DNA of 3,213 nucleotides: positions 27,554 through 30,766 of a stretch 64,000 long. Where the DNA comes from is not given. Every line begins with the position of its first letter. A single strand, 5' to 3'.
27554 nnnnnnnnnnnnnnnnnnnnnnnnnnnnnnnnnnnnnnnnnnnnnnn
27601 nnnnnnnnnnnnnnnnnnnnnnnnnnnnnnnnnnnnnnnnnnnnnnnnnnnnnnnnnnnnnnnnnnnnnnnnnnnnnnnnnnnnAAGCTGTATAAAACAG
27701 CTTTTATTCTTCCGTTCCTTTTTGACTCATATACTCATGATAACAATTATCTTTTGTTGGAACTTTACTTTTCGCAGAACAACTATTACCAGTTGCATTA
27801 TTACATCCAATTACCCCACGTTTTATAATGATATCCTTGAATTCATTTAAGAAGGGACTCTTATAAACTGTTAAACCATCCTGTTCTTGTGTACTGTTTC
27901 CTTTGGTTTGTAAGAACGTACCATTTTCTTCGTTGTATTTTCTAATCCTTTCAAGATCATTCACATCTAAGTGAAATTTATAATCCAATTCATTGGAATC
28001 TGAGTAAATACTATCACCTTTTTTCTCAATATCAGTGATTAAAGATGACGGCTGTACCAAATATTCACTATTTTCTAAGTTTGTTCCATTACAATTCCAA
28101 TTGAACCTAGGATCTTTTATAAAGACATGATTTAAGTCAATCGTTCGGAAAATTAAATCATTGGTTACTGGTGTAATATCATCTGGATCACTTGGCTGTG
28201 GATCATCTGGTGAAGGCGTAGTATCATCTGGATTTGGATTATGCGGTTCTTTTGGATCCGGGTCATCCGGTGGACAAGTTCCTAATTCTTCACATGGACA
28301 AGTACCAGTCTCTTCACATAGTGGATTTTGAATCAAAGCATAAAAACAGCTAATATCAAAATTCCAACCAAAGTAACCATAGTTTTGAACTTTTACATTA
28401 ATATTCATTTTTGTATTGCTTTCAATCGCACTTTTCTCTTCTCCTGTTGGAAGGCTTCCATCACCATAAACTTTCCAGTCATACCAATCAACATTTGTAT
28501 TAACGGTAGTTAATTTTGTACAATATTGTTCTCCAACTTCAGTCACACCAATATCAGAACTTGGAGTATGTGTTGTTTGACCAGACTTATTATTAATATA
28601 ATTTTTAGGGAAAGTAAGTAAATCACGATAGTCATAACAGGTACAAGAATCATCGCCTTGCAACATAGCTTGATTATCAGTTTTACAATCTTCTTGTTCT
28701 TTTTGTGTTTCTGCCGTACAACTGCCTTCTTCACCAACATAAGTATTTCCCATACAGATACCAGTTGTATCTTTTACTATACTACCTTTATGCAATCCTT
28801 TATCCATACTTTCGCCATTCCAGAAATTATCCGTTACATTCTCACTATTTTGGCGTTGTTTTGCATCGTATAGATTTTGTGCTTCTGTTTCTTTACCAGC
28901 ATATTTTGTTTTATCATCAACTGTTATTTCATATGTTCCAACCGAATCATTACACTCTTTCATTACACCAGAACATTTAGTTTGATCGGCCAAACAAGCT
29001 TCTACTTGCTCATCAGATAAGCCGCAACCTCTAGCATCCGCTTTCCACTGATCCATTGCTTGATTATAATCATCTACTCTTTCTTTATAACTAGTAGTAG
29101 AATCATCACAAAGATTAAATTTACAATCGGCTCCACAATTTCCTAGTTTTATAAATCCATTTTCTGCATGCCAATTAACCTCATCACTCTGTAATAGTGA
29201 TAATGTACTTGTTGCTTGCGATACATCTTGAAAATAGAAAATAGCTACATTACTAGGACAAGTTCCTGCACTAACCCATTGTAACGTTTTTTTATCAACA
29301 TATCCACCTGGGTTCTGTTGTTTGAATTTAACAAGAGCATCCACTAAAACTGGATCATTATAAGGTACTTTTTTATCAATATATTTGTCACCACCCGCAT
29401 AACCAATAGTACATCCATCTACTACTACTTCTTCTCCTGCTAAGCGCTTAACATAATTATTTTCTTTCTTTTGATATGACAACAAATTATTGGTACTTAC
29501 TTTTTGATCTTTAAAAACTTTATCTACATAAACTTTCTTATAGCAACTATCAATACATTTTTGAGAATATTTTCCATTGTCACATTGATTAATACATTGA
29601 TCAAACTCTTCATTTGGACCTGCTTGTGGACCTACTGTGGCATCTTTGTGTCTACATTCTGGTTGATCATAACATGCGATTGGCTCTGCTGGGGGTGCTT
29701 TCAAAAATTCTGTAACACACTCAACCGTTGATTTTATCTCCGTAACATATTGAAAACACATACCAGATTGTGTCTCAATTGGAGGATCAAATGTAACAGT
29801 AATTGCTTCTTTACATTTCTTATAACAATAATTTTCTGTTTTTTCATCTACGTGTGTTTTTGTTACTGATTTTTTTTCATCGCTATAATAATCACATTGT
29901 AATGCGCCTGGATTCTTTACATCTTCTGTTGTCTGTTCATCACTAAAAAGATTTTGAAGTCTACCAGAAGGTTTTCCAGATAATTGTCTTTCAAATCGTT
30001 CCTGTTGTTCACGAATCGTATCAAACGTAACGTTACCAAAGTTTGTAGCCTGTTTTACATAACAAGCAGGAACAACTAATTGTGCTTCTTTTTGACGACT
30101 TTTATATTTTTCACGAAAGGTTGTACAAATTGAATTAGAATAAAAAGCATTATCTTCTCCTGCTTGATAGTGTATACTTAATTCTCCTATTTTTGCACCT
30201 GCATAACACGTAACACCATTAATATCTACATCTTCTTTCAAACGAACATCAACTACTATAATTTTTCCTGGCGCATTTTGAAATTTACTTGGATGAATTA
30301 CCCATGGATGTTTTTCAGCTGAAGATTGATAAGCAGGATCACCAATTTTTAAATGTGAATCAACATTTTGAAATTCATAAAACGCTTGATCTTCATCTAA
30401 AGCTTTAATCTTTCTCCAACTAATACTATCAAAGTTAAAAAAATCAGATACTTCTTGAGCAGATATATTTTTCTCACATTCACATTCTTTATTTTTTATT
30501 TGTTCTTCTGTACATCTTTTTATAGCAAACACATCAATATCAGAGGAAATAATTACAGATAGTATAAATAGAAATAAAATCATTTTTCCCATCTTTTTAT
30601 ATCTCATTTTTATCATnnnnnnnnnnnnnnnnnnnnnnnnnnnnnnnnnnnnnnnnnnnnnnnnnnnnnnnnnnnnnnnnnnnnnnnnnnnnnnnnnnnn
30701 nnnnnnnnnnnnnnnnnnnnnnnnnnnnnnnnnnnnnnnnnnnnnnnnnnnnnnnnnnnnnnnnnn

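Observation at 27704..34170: Secreted-protein locus built around a class B sortase-like enzyme, with no recognisable sorting-signal substrate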

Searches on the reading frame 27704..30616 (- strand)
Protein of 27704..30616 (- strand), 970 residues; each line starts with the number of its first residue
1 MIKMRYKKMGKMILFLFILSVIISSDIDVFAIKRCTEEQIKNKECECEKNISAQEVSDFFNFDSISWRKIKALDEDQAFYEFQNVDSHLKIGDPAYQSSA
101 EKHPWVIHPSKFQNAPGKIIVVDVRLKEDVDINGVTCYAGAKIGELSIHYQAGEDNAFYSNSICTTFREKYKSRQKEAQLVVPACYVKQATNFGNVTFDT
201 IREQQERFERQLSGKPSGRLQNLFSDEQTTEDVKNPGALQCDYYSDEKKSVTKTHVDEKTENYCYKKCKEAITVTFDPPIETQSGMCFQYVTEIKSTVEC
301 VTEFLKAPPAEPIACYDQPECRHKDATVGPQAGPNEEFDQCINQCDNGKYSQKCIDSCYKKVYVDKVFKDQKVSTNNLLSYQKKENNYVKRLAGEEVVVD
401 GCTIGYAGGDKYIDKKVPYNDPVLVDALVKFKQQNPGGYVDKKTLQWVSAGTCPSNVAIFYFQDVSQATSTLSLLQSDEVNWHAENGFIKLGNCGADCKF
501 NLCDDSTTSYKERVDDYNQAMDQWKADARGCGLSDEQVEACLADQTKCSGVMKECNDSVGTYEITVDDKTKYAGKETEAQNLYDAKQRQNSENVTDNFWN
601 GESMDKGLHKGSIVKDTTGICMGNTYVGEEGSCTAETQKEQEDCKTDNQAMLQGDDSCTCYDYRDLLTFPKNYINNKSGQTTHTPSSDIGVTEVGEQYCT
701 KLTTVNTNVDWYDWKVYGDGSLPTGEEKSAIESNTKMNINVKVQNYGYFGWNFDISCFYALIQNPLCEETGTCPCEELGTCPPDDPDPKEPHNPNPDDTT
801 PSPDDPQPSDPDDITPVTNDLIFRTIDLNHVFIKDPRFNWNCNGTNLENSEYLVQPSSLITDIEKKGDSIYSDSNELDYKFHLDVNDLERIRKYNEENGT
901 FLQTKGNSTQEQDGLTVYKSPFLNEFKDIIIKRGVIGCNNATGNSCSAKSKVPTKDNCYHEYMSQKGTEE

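Call 3: search_protein_families(library=pfam, proteins=[window:27704-30616:-], max_evalue=1)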
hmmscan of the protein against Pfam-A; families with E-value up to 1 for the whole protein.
window:27704-30616:- (970 aa): 0 families

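Call 4: search_protein_families(library=ncbifam, proteins=[window:27704-30616:-], max_evalue=1)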
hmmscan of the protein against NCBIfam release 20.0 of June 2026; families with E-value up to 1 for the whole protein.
window:27704-30616:- (970 aa): 0 families
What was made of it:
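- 27704..30607 (-): 967-aa 'p953' protein with a Sec signal peptide, a variable N-terminal region, a core with about 20 invariant Cys and a C-terminal GCNN motif. It has no membrane anchor. Its start overlaps the sortase gene's end by 11 nt. Calls 3 and 4: no family match.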

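Call 33: find_homologous_proteins(query=window:27704-30616:-)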
Query window:27704-30616:- (970 aa): 20 proteins with E <= 0.001 among 5958 candidates.
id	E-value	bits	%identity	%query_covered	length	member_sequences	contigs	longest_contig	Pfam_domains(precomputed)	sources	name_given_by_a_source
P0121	0.0e+0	2277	100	100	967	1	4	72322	-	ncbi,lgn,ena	-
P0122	2.4e-103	365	31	85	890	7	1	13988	-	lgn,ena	-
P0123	1.8e-99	352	37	31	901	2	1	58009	-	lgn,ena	-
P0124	3.0e-86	308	31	85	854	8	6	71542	-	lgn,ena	-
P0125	1.5e-76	276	32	84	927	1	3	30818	-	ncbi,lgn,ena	-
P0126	2.5e-64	236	28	83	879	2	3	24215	-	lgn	-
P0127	7.3e-57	211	26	99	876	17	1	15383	-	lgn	-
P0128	8.3e-56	208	28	78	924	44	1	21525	-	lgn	-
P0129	4.5e-48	182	29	30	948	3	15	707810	-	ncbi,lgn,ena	-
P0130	4.5e-40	156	24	66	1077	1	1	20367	-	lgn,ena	-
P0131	1.3e-31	128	26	69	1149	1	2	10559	-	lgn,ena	-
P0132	1.6e-30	124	37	20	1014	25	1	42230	-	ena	-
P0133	1.3e-29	121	42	15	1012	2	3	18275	-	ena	-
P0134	2.5e-29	120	46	10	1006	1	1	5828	-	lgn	-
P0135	2.4e-28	117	34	21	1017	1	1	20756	-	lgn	-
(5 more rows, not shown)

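Call 50: list_cluster_members(proteins=[P0121, P0001])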
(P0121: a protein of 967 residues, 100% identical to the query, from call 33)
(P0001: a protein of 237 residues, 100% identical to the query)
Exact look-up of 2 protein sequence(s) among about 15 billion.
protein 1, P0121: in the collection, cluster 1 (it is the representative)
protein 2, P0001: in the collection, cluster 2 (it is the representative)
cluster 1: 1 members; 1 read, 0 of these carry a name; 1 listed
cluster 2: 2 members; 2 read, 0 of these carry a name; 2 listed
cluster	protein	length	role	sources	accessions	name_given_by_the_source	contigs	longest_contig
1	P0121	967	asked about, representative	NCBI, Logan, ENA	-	-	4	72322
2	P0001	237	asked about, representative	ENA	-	-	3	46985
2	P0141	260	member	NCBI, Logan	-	-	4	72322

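Call 51: predict_structure(alignment_id=A3)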
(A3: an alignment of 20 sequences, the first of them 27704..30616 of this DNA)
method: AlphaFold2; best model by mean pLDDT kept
length: 970 residues; sequences in the alignment: 20
mean_pLDDT: 55.0   pTM: 0.40
mean pLDDT of the five models: 55.0, 51.9, 49.5, 48.2, 47.8
residues with pLDDT >= 90: 32; 70-90: 244; 50-70: 238; < 50: 456
segments of 3 or more residues with pLDDT < 50: 1-154, 214-223, 226-229, 310-314, 325-328, 332-335, 364-415, 505-509, 550-552, 597-610, 623-637, 647-661, 767-802, 804-857, 871-881, 900-920, 932-970
pLDDT, mean of each block of 10 residues (from residue 1): 40 39 32 36 38 32 29 29 29 30 28 30 32 34 35 54 84 70 68 58 68 48 47 75 86 83 72 90 81 85 60 61 53 54 70 67 43 32 26 29 38 53 68 73 79 76 72 70 78 68 54 62 65 60 54 64 88 71 81 53 38 72 42 44 46 34 80 68 60 76 84 77 81 89 89 92 60 37 35 36 40 29 27 27 40 45 52 45 62 65 41 34 56 41 33 36 36
secondary structure, 60 per line:
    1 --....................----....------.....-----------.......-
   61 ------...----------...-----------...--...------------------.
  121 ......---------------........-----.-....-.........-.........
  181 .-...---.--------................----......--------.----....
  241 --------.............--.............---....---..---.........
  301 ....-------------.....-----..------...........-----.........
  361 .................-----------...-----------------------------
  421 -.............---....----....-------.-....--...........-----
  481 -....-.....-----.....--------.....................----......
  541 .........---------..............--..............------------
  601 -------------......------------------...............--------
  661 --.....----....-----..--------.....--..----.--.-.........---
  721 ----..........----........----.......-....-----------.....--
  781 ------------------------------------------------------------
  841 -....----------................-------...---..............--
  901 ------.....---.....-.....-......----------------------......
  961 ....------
elements in order (helices of 4 or more, strands of 3 or more residues): H3-22 E27-30 H37-41 H53-59 E67-69 E80-82 E120-126 E142-149 H157-160 H162-170 H172-181 H198-213 H218-223 E237-240 E249-261 E264-276 E280-283 E292-304 E318-322 H336-346 H352-377 H422-434 E438-441 E446-449 H459-462 H465-475 E482-485 E487-491 E497-501 H510-530 H535-549 E559-572 E575-588 E614-619 H638-652 E663-667 E672-675 E691-695 H709-717 H725-734 E739-746 E751-757 E759-762 H774-778 H842-845 H856-871 E879-881 H885-898 E907-911 E915-919 H921-925 E930-932 H955-964

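Call 55: fold_search(model_id=the predicted structure, library=pdb)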
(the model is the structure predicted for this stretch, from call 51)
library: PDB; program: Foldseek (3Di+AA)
matches with E <= 10: 166; with E <= 0.001: 0
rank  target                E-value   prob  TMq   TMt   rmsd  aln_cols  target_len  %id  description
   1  9b7j_N                1.1e+00  0.08  0.05  0.12  27.1       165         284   10  Cryo-EM structure of human dynactin complex bound to Chlamydia effector Dre1 (released 2025-04-16)
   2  5xv4_H                1.1e+00  0.07  0.03  0.10  26.9        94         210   12  Crystal structure of ATG101-ATG13HORMA (released 2018-07-04)
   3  9do6_C                1.2e+00  0.06  0.05  0.08  27.6       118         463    8  Membrane-spanning OlyA/PlyB pore complex focused refinement (released 2025-09-24)
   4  7v99_A                1.3e+00  0.04  0.03  0.03  29.6       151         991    7  catalytic core of human telomerase holoenzyme (released 2022-03-30)
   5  5xv4_N                1.4e+00  0.06  0.03  0.10  26.9        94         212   12  Crystal structure of ATG101-ATG13HORMA (released 2018-07-04)
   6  5xv4_L                1.5e+00  0.06  0.03  0.10  26.8        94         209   11  Crystal structure of ATG101-ATG13HORMA (released 2018-07-04)
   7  4akr_B                1.6e+00  0.05  0.04  0.14  27.8       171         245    9  Crystal Structure of the cytoplasmic actin capping protein Cap32_34 from Dictyostelium discoideum (released 2012-07-04)
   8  9x1n_G                1.7e+00  0.08  0.04  0.10  21.9       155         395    6  The cryo-EM structure of HerA-NurA complex with ATPgammaS and dsDNA from Thermococcus kodakarensis (State 1) (released 2026-02-04)
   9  8do8_C                1.8e+00  0.07  0.03  0.11  18.7        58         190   12  Crystal structure ATG9 HDIR in complex with the ATG13:ATG101 HORMA dimer (released 2022-11-23)
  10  5xv6_B                1.8e+00  0.06  0.03  0.10  27.1        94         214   12  Crystal structure of ATG101-ATG13HORMA (released 2018-07-04)
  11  5xuy_D                1.9e+00  0.08  0.03  0.10  18.6        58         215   14  Crystal structure of ATG101-ATG13HORMA (released 2018-07-04)
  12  5xv1_B                1.9e+00  0.03  0.03  0.10  31.1       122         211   12  Crystal structure of ATG101-ATG13HORMA (released 2018-07-04)
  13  8rjw_G                2.1e+00  0.06  0.04  0.21   7.4        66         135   11  Human RAD52 open ring - ssDNA complex (released 2024-04-24)
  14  8ril_A                2.1e+00  0.04  0.04  0.23  23.6       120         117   11  Human RAD52 closed ring conformation (released 2024-04-24)
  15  8w07_B                2.2e+00  0.04  0.04  0.13  16.4       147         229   15  Crystal Structure of the ER-alpha Ligand-binding Domain (L372S, L536S) in complex with k-402 (released 2024-06-12)
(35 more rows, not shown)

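Call 63: find_encoding_contigs(protein=P0121, flank=10000, max_places=4)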
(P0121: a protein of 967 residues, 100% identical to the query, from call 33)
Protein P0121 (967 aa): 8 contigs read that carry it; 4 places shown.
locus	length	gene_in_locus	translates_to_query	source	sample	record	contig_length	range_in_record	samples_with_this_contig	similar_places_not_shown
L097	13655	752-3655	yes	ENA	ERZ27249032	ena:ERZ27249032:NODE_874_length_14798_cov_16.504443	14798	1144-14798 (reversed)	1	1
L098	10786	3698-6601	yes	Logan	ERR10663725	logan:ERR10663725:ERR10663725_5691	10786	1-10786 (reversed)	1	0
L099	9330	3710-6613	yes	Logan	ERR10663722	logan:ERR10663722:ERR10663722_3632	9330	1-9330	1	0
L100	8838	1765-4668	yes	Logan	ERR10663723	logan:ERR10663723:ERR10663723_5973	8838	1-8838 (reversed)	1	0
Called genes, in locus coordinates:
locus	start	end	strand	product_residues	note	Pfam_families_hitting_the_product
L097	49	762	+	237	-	-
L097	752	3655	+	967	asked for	-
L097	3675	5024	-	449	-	PF00933:Glyco_hydro_3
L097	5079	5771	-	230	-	PF02517:Rce1-like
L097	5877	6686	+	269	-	-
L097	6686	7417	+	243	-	PF00899:ThiF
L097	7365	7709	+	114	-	-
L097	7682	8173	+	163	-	-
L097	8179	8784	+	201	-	PF02677:QueH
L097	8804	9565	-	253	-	-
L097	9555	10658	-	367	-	PF02463:SMC_N (weak), PF13304:AAA_21 (weak)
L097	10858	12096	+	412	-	PF01757:Acyl_transf_3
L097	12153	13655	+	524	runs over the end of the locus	PF01144:CoA_trans, PF02550:AcetylCoA_hydro (faint)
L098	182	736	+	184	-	-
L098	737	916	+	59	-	-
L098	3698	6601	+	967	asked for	-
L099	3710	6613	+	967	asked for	-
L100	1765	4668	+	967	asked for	-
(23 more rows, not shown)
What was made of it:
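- Checked: The same arrangement occurs in at least four independent assemblies (call 63).
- The genes are co-directional and tightly packed, and the arrangement is stable in four assemblies of this species (call 63).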

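Call 81: search_protein_representatives(alignment_id=A3)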
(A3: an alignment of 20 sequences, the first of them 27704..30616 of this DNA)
Query: 20 sequences, 925 profile positions. Proteins with E-value up to 0.001 (for the whole library): 693; up to 1e-10: 616; up to 1e-30: 533. The best 150 are listed.
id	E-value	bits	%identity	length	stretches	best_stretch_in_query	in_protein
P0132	1.3e-261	887.7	-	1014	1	2-916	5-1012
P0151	2.2e-231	787.7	-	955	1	1-918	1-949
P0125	5.8e-223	759.8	-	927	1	1-925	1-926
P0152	2.3e-222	757.8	-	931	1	3-920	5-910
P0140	4.8e-220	750.1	-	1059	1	1-912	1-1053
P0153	8.1e-210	716.3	-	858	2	145-919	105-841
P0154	1.3e-209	715.6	-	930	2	168-919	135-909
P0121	4.1e-208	710.6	-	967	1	4-921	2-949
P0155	2.2e-205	701.6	-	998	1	1-910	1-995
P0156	2.4e-199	681.6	-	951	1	1-921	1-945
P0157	2.9e-199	681.3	-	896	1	1-919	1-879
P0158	2.8e-196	671.5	-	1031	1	5-909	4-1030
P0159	1.3e-191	656.1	-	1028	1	1-909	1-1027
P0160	1.1e-190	652.9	-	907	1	1-919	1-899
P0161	4.9e-188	644.2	-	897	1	1-920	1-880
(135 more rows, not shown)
